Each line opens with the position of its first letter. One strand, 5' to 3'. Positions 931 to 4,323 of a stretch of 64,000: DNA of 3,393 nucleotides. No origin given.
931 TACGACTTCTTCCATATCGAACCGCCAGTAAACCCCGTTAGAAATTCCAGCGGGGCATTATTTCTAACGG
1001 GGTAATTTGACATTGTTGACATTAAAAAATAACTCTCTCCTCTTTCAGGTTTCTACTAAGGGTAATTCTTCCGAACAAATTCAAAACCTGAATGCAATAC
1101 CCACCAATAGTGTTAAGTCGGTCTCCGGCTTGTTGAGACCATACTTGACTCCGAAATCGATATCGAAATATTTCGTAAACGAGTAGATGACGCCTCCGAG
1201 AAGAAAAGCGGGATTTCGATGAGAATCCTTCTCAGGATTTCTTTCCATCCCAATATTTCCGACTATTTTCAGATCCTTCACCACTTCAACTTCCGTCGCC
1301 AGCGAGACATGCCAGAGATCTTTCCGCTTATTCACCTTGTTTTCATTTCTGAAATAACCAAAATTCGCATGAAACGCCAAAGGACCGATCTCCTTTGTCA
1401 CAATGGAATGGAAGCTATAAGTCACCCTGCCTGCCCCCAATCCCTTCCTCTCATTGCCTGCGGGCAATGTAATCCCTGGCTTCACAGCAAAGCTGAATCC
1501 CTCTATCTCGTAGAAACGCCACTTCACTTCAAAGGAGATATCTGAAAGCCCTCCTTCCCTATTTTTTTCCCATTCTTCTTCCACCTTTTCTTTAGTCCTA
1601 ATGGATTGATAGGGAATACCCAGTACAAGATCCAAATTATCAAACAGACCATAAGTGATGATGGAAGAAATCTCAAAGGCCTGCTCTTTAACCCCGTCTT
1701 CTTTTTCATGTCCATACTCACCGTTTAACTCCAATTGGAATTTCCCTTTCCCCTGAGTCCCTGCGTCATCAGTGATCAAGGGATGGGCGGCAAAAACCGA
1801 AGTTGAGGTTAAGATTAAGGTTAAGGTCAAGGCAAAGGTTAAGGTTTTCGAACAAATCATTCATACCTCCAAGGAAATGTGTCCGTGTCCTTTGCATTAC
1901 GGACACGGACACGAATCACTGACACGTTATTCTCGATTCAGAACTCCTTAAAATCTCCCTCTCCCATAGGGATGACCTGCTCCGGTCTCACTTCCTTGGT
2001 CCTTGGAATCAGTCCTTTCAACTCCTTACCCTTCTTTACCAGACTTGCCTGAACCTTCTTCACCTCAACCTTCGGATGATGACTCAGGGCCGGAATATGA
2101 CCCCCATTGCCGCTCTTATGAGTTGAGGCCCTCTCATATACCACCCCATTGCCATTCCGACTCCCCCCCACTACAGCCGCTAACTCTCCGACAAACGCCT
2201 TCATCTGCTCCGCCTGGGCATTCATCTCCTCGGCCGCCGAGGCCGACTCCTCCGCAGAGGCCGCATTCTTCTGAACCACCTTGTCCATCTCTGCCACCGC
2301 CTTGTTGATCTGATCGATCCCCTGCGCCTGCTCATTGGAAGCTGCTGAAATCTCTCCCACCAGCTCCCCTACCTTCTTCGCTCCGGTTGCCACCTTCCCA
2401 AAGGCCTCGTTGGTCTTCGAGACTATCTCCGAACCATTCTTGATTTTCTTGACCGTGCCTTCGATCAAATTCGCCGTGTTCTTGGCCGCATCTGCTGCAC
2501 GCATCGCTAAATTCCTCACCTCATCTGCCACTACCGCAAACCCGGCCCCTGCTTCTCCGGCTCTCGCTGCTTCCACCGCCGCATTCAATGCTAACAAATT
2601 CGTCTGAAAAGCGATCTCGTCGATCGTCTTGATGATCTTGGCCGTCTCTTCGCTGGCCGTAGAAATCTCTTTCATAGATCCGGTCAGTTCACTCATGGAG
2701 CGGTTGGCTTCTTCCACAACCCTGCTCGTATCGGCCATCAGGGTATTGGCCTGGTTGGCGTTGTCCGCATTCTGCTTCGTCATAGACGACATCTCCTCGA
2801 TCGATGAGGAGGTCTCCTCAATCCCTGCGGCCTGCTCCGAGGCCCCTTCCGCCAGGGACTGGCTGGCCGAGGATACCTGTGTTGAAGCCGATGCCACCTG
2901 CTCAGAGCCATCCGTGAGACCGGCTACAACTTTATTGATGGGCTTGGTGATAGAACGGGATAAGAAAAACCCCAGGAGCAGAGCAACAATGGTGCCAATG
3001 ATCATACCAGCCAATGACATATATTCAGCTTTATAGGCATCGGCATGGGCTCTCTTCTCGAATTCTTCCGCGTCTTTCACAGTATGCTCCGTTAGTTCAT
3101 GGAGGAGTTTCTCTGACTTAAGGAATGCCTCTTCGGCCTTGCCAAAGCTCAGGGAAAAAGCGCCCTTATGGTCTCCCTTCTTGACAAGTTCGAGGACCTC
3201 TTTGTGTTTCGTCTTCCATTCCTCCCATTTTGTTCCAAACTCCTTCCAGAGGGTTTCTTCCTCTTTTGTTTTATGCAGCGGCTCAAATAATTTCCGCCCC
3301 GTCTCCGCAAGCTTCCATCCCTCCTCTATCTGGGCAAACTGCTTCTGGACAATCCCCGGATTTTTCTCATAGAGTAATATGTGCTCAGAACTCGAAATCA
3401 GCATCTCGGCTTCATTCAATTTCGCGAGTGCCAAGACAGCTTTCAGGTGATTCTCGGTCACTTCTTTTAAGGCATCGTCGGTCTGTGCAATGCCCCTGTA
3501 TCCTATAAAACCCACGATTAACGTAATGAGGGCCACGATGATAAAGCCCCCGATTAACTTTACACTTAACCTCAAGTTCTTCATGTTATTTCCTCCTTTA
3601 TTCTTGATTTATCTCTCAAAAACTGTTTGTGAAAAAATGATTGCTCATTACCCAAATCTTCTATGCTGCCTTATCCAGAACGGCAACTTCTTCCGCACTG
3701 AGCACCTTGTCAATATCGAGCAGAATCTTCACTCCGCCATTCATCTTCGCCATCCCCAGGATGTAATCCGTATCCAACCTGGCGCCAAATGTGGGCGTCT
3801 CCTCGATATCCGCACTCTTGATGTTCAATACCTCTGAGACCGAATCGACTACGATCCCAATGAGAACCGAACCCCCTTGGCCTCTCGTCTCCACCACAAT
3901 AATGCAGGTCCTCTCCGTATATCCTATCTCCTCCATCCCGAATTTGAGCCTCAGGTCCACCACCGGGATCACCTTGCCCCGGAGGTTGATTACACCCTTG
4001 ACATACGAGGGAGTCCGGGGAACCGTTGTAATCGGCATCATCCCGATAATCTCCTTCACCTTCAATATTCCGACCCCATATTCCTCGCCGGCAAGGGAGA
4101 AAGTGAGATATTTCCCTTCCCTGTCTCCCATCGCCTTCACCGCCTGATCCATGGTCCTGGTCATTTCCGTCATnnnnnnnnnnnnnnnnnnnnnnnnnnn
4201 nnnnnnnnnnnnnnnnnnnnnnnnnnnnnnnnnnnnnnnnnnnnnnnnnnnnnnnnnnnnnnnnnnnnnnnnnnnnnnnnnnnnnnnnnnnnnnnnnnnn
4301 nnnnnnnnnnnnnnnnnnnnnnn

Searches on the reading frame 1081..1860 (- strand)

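Call 40: search_protein_families(library=pfam, proteins=[window:1081-1860:-], max_evalue=0.00001)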
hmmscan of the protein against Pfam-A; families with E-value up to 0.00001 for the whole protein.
window:1081-1860:- (259 aa): 1 family
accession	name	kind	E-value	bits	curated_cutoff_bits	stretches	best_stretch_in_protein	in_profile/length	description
PF13557.12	Phenol_MetA_deg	-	8.8e-22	78.8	22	1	30-259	7-242/242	Putative MetA-pathway of phenol degradation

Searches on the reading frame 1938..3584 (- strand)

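Call 40: search_protein_families(library=pfam, proteins=[window:1938-3584:-], max_evalue=0.00001)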
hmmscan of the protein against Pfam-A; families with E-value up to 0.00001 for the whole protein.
window:1938-3584:- (548 aa): 3 families
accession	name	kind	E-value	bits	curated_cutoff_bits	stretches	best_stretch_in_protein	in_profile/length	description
PF00015.26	MCPsignal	-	3.4e-46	157.7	34.6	1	285-436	6-171/172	Methyl-accepting chemotaxis protein (MCP) signalling domain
PF12729.13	4HB_MCP_1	-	1.4e-28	100.1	27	1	3-181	1-179/181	Four helix bundle sensory module for signal transduction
PF02203.21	TarH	-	1.2e-10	42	25.2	1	2-163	3-168/177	Tar ligand binding domain homologue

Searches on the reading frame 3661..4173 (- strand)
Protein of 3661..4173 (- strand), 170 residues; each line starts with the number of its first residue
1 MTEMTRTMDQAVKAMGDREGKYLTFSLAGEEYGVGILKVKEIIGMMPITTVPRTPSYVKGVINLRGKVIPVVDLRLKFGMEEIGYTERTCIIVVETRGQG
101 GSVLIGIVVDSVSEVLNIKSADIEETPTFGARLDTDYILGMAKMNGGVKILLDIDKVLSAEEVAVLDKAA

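Call 40: search_protein_families(library=pfam, proteins=[window:3661-4173:-], max_evalue=0.00001)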
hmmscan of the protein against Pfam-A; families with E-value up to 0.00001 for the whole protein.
window:3661-4173:- (170 aa): 1 family
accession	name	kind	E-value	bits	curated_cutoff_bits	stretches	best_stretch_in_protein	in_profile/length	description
PF01584.24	CheW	-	7.5e-39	133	23.5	1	21-161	1-137/138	CheW-like domain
